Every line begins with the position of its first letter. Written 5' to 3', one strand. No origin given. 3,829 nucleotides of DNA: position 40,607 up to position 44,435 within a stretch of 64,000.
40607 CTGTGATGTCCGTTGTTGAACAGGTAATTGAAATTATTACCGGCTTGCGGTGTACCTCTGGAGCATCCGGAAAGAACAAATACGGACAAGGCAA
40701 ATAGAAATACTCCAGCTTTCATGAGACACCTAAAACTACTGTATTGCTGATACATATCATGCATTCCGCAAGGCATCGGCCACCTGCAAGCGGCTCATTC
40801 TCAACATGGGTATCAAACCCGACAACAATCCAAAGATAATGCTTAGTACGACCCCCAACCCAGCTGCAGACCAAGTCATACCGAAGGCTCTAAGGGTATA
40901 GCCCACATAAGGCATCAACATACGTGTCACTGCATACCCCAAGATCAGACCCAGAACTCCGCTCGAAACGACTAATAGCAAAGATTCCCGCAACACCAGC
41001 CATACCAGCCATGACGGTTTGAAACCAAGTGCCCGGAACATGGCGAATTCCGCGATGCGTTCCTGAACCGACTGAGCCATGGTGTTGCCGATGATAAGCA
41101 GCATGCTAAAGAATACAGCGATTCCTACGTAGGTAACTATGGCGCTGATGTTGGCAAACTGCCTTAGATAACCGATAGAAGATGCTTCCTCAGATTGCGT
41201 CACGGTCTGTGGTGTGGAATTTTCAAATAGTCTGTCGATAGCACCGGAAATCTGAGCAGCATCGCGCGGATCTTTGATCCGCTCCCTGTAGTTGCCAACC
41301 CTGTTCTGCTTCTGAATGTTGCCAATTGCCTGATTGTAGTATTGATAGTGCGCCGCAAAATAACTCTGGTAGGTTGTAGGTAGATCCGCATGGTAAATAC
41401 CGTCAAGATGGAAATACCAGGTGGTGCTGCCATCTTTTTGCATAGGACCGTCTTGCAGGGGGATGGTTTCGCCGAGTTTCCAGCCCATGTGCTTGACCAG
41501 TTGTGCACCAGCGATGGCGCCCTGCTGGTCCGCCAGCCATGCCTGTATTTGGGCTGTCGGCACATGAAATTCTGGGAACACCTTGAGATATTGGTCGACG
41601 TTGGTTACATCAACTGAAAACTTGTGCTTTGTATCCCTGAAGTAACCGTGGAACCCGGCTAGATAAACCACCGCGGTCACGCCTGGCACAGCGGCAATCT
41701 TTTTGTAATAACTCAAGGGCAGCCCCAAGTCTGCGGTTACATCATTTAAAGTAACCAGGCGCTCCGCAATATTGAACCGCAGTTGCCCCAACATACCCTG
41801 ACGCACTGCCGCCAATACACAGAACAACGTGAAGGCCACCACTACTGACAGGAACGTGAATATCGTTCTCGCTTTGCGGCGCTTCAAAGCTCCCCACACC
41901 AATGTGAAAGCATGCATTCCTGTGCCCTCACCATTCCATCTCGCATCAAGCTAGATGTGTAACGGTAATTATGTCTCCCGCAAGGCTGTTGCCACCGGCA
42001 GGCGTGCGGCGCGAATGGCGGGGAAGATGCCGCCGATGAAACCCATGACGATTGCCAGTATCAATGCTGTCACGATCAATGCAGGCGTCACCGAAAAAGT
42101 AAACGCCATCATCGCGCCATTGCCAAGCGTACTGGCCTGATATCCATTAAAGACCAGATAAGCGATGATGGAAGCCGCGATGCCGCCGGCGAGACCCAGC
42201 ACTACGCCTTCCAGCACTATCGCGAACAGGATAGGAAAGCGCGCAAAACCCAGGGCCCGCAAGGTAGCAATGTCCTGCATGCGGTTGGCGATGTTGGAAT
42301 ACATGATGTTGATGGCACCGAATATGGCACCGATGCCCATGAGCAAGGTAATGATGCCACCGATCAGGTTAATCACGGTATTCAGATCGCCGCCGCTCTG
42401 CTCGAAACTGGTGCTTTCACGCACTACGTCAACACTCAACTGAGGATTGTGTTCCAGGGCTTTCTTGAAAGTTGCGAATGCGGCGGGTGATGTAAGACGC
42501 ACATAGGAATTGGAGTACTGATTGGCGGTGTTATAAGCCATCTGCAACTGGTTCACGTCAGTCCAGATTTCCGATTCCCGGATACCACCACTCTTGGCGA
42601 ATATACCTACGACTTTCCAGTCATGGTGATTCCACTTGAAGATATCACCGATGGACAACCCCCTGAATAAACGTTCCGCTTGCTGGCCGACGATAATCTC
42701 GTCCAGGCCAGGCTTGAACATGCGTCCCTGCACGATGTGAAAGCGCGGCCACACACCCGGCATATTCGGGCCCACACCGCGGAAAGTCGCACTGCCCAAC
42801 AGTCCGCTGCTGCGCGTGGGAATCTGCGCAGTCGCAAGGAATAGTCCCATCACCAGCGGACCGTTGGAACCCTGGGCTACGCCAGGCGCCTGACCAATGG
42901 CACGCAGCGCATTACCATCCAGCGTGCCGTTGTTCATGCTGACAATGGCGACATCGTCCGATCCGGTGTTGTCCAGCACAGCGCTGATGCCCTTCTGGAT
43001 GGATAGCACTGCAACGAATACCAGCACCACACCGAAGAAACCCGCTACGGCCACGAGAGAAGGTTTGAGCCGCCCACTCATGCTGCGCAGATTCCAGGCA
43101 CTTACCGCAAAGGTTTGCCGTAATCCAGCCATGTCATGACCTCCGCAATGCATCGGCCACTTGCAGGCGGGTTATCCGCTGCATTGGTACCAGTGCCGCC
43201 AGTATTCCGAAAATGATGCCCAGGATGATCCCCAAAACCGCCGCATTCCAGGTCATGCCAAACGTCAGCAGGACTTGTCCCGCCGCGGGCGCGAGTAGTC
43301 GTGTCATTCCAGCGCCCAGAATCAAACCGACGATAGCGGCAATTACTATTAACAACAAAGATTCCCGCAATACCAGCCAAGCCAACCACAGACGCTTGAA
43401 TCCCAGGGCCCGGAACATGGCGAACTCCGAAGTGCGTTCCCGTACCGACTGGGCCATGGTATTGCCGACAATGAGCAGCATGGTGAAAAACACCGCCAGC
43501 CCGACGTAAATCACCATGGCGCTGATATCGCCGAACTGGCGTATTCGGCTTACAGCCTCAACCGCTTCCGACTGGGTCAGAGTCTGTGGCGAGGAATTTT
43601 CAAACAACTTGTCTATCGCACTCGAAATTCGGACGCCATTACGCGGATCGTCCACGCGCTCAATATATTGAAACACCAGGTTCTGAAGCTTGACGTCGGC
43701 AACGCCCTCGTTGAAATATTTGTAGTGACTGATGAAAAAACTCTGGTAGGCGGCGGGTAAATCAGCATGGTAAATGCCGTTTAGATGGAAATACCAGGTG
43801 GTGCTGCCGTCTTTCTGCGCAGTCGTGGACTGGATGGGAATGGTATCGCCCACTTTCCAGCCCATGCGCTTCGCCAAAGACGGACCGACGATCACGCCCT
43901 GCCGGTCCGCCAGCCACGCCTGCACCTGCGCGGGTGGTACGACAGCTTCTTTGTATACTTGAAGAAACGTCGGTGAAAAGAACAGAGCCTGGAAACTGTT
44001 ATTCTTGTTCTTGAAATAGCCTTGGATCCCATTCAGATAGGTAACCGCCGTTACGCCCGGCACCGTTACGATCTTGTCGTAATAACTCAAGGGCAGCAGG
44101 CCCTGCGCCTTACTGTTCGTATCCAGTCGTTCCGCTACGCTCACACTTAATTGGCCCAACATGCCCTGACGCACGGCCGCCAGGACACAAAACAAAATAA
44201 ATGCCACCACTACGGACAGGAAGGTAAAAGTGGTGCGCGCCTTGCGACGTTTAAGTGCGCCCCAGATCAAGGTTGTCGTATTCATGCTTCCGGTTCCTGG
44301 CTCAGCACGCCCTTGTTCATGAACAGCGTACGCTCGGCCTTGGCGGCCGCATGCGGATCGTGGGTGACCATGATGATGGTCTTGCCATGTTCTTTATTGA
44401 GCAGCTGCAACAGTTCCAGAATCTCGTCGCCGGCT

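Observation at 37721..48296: Eleven-gene co-directional module: LytS-type kinase + LytTR regulator, HlyD adaptor, one ABC ATPase, three FtsX-type permeases, a lipoprotein and two secreted TPR paralogues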

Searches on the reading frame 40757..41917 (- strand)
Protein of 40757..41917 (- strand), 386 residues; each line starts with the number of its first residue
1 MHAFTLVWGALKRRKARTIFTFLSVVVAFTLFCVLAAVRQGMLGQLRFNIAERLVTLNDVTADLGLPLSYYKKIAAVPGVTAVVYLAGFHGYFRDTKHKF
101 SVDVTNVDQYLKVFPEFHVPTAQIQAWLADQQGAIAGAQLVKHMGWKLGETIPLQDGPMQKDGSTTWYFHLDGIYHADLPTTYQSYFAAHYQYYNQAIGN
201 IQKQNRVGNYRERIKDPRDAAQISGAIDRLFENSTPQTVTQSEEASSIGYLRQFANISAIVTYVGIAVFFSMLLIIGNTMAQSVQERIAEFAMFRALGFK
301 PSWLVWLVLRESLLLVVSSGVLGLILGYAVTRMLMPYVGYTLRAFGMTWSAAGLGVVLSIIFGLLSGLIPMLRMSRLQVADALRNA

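Call 4: search_protein_families(library=pfam, proteins=[window:40757-41917:-], max_evalue=0.01)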
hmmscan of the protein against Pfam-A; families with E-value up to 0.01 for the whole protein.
window:40757-41917:- (386 aa): 2 families
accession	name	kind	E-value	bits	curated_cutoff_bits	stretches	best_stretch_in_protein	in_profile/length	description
PF02687.27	FtsX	-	1.1e-13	51.7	25.5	1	265-378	4-119/120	FtsX-like permease C-terminal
PF12704.14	MacB_PCD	-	0.00032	21.5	27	1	18-156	1-145/207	MacB-like periplasmic core domain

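Call 5: search_protein_families(library=ncbifam, proteins=[window:40757-41917:-], max_evalue=0.01)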
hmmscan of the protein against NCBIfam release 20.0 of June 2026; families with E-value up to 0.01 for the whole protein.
window:40757-41917:- (386 aa): 8 families
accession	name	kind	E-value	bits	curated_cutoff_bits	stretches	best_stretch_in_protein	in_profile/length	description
TIGR03434.1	ADOP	subfamily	3.5e-15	55.2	622.3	1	203-385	210-401/803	ADOP family duplicated permease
TIGR02212.1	lolCE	equivalog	2.3e-05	23.5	362.45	1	21-385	27-410/411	lipoprotein-releasing ABC transporter permease subunit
NF038008.1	ABC_perm_DarB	equivalog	3e-05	22.2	700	1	237-341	637-746/777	darobactin export ABC transporter permease subunit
TIGR01185.1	devC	equivalog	0.00021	20.4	290.35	1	250-380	250-377/380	ABC transporter permease DevC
TIGR00439.2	FtsX_Gneg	equivalog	0.00024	20.4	255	1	252-369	160-278/292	permease-like cell division protein FtsX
TIGR02213.1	lolE_release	exception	0.00073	18.5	540.35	1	72-340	80-348/411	lipoprotein-releasing ABC transporter permease subunit LolE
NF008357.0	PRK11146.1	exception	0.0014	17.6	439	1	72-338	83-349/414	lipoprotein-releasing ABC transporter permease subunit LolE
NF007826.0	PRK10535.1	equivalog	0.0018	16.6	966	1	275-383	539-645/648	macrolide ABC transporter ATP-binding protein/permease MacB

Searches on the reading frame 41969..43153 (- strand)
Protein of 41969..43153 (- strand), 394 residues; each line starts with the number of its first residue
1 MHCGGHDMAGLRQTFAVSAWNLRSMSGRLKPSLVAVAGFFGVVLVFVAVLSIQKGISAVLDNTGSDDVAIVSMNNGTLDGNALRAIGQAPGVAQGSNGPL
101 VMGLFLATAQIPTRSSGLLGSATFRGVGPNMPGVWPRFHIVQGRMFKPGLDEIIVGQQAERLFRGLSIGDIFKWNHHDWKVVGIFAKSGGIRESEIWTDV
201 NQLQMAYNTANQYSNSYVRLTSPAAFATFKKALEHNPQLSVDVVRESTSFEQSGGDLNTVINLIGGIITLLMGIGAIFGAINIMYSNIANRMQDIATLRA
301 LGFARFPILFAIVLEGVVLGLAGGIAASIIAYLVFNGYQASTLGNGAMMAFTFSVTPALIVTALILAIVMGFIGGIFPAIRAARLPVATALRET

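Call 4: search_protein_families(library=pfam, proteins=[window:41969-43153:-], max_evalue=0.01)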
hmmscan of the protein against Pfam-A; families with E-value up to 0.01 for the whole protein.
window:41969-43153:- (394 aa): 3 families
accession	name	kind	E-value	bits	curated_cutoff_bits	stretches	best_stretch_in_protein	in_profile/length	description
PF12704.14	MacB_PCD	-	1.9e-12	48.3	27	1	38-234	7-205/207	MacB-like periplasmic core domain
PF02687.27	FtsX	-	3.3e-10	40.5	25.5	1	267-386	2-119/120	FtsX-like permease C-terminal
PF04893.22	Yip1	-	0.00081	19.7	28.6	1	257-374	56-171/173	Yip1 domain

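Call 5: search_protein_families(library=ncbifam, proteins=[window:41969-43153:-], max_evalue=0.01)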
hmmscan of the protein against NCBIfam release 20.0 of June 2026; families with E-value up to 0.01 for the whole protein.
window:41969-43153:- (394 aa): 11 families
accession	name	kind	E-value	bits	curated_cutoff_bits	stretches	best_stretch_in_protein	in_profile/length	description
TIGR03434.1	ADOP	subfamily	3e-12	45.5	622.3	1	168-393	163-401/803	ADOP family duplicated permease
TIGR02212.1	lolCE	equivalog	5.8e-10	38.7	362.45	1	176-393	181-410/411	lipoprotein-releasing ABC transporter permease subunit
NF038347.1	FtsX_Gpos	exception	3.3e-08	33.3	225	1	203-376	110-284/296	permease-like cell division protein FtsX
TIGR01185.1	devC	equivalog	5.4e-08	32.2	290.35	1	191-377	184-366/380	ABC transporter permease DevC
TIGR00439.2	FtsX_Gneg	equivalog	3.3e-05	23.3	255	1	228-376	135-284/292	permease-like cell division protein FtsX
NF008357.0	PRK11146.1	exception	0.00035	19.5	439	1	179-334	187-341/414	lipoprotein-releasing ABC transporter permease subunit LolE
NF008076.0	PRK10814.1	exception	0.00065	18.8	473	1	257-392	256-397/399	lipoprotein-releasing ABC transporter permease subunit LolC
TIGR02213.1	lolE_release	exception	0.00098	18.1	540.35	1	180-334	185-338/411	lipoprotein-releasing ABC transporter permease subunit LolE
NF038346.1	FtsX_actino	exception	0.0012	18.3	250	1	208-373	126-300/308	permease-like cell division protein FtsX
NF007826.0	PRK10535.1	equivalog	0.0014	17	966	1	260-391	524-645/648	macrolide ABC transporter ATP-binding protein/permease MacB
NF001300.0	PRK00247.1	equivalog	0.0048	16.1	375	1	257-349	176-269/429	membrane protein insertase YidC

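Call 45: find_homologous_proteins(query=window:41969-43153:-, max_evalue=1e-20)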
Query window:41969-43153:- (394 aa): 7563 proteins with E <= 1e-20 among 8000 candidates; the best 120 are listed.
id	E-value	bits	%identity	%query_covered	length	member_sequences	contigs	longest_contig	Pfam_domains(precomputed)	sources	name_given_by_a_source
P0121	5.9e-245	830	100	98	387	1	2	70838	PF02687.28,PF12704.15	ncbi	ncbi:MAG: ABC transporter permease [Gammaproteobacteria bacterium]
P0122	6.3e-213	725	86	98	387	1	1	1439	PF02687.28,PF12704.15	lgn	-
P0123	3.7e-201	686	81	98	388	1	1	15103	PF02687.28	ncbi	ncbi:MAG: FtsX-like permease family protein [Gammaproteobacteria bacterium]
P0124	1.8e-199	681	81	98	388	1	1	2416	PF02687.28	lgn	-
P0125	1.5e-197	674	81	98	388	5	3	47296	PF02687.28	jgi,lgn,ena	-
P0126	4.0e-195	666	80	98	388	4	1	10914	PF02687.28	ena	-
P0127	5.0e-195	666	80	98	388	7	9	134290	PF02687.28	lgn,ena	-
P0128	2.7e-194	664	80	97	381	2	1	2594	PF02687.28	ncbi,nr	ncbi:MAG TPA: FtsX-like permease family protein, partial [Gammaproteobacteria bacterium]|nr:FtsX-lik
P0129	1.6e-193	661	79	98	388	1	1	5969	PF02687.28,PF12704.15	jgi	jgi:putative ABC transport system permease protein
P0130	8.8e-192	655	78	98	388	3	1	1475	PF02687.28,PF12704.15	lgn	-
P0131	3.1e-190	650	79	98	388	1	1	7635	PF02687.28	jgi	jgi:putative ABC transport system permease protein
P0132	7.2e-190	649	78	97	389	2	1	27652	PF02687.28,PF12704.15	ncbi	-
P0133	3.1e-189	647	78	98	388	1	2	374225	PF02687.28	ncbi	ncbi:MAG: ABC transporter permease [Gammaproteobacteria bacterium]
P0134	1.4e-188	645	76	98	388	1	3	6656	PF02687.28,PF12704.15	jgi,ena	-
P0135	1.0e-186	639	76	97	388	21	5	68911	PF02687.28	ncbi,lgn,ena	-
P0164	1.7e-141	490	59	97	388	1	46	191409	PF02687.28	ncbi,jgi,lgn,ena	jgi:putative ABC transport system permease protein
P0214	2.6e-108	381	51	98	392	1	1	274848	PF02687.28,PF12704.15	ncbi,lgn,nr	ncbi:MAG TPA: ABC transporter permease [Gammaproteobacteria bacterium]|nr:ABC transporter permease [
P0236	8.4e-103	363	48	97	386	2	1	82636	PF02687.28,PF12704.15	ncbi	ncbi:MAG: ABC transporter permease [Rhizomicrobium sp.]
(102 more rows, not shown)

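Call 46: find_encoding_contigs(protein=P0164, flank=8000, max_places=1)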
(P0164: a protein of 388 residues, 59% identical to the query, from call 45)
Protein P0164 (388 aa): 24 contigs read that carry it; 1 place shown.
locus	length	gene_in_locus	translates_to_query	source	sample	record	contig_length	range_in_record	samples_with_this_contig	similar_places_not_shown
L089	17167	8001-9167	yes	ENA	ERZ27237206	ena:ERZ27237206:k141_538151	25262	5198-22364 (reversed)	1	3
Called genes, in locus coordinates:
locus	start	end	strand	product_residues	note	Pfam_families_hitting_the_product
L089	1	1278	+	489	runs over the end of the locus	PF04055:Radical_SAM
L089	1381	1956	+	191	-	-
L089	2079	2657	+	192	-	-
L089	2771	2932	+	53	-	-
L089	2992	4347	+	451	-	-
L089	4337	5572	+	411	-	PF00491:Arginase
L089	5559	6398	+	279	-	PF00491:Arginase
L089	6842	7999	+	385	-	PF12704:MacB_PCD (weak), PF02687:FtsX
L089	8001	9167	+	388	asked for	PF02687:FtsX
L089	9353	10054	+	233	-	PF13191:AAA_16 (weak), PF00005:ABC_tran, PF13304:AAA_21 (faint)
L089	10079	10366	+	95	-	-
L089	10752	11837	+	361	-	PF13349:DUF4097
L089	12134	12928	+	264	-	PF02517:Rce1-like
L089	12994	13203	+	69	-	-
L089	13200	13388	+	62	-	-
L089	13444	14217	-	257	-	-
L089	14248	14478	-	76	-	-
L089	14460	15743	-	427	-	PF22548:AEP-TOTE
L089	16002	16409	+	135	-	-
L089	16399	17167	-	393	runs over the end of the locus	PF03432:Relaxase, PF22863:TraI_middle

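Call 47: find_encoding_contigs(protein=P0214, flank=8000, max_places=1)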
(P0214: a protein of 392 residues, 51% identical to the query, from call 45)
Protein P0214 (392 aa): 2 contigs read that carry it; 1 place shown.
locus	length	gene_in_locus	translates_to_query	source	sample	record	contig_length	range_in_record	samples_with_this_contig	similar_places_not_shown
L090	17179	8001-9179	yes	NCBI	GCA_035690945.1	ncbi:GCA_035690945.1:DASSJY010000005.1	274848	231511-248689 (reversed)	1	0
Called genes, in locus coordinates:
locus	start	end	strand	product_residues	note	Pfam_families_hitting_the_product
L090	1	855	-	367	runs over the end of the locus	PF01612:DNA_pol_A_exo1, PF00570:HRDC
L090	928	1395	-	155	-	PF13441:Gly-zipper_YMGG (faint), PF05433:Rick_17kDa_Anti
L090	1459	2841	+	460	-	PF01225:Mur_ligase, PF08245:Mur_ligase_M, PF02875:Mur_ligase_C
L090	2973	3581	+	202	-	PF02441:Flavoprotein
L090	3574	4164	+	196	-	PF02190:LON_substr_bdg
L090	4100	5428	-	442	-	PF09335:VTT_dom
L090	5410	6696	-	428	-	PF00202:Aminotran_3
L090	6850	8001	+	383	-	PF12704:MacB_PCD, PF02687:FtsX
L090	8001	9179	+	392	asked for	PF12704:MacB_PCD, PF02687:FtsX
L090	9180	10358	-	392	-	PF11873:Mltc_N, PF01464:SLT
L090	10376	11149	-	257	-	-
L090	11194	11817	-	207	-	PF04893:Yip1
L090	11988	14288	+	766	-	PF13428:TPR_14 (faint), PF13176:TPR_7 (faint), PF13414:TPR_11 (faint), PF07719:TPR_2 (faint), PF21033:RMD1-3 (faint), PF00515:TPR_1 (faint), PF13181:TPR_8 (faint), PF13432:TPR_16, +4 more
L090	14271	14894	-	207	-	PF02581:TMP-TENI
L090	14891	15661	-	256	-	PF08543:Phos_pyr_kin, PF00294:PfkB (weak)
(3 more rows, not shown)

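Call 48: find_encoding_contigs(protein=P0236, flank=8000, max_places=1)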
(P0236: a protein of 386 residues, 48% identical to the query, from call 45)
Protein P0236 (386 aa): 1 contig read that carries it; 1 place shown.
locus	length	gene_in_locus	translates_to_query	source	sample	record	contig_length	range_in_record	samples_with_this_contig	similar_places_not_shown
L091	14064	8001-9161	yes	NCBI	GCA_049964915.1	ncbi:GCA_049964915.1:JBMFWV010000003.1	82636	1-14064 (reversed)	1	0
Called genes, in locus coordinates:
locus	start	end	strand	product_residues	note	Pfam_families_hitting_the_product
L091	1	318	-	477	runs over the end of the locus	PF01425:Amidase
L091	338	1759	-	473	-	PF01425:Amidase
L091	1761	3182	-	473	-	PF01425:Amidase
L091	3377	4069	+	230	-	PF06580:His_kinase, PF02518:HATPase_c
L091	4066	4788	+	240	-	PF00072:Response_reg, PF04397:LytTR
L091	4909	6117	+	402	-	PF25917:BSH_RND, PF25919:BSH_CusB (weak), PF25973:BSH_CzcB, PF25954:Beta-barrel_RND_2, PF25989:YknX_C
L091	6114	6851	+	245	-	PF00005:ABC_tran, PF13304:AAA_21 (faint)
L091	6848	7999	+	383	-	PF02687:FtsX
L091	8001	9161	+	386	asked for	PF12704:MacB_PCD, PF02687:FtsX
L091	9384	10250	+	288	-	-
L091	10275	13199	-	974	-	PF00005:ABC_tran (faint), PF02463:SMC_N (faint), PF13191:AAA_16 (faint), PF13555:AAA_29 (faint), PF17760:UvrA_inter, PF17755:UvrA_DNA-bind, PF12399:BCA_ABC_TP_C (faint)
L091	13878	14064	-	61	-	?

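Call 70: search_protein_families(library=pfam, proteins=[L091:9384-10250:+], max_evalue=0.01)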
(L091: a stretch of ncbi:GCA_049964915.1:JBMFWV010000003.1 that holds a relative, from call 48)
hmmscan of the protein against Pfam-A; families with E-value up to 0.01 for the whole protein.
L091:9384-10250:+ (288 aa): 0 families

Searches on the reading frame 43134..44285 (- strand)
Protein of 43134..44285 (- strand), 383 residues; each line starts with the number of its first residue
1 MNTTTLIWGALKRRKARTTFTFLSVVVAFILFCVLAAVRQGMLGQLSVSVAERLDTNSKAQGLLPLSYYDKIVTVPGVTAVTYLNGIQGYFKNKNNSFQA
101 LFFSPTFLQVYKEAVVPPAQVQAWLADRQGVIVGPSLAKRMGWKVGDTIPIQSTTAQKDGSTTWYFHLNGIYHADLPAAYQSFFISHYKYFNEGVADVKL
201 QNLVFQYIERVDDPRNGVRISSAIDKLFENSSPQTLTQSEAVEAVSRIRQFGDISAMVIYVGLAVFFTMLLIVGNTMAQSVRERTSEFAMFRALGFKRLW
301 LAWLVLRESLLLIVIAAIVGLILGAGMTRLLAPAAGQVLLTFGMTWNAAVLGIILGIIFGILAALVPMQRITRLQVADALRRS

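Call 4: search_protein_families(library=pfam, proteins=[window:43134-44285:-], max_evalue=0.01)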
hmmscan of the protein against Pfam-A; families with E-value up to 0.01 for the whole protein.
window:43134-44285:- (383 aa): 3 families
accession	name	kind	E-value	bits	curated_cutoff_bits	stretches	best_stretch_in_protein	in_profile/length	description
PF02687.27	FtsX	-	1.1e-13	51.7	25.5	1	262-375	4-119/120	FtsX-like permease C-terminal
PF12704.14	MacB_PCD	-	1.6e-05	25.7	27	1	19-153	2-145/207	MacB-like periplasmic core domain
PF12698.13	ABC2_membrane_3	-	0.0039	16.8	31.6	1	256-363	159-257/347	ABC-2 family transporter protein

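Call 5: search_protein_families(library=ncbifam, proteins=[window:43134-44285:-], max_evalue=0.01)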
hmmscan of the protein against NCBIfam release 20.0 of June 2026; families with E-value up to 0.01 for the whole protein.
window:43134-44285:- (383 aa): 6 families
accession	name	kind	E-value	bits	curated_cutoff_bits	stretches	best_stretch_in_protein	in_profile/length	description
TIGR03434.1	ADOP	subfamily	2.6e-10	39.1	622.3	1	241-382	253-401/803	ADOP family duplicated permease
TIGR01185.1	devC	equivalog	2e-05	23.8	290.35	1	261-378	263-378/380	ABC transporter permease DevC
NF038008.1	ABC_perm_DarB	equivalog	7.1e-05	20.9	700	1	232-331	635-739/777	darobactin export ABC transporter permease subunit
NF038347.1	FtsX_Gpos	exception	9.6e-05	21.9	225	1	206-370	123-293/296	permease-like cell division protein FtsX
TIGR00439.2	FtsX_Gneg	equivalog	0.0051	16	255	1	245-370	156-289/292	permease-like cell division protein FtsX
NF041854.1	ABC_perm_YbbP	equivalog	0.0088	14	999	0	243-340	235-330/806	putative ABC transporter permease subunit YbbP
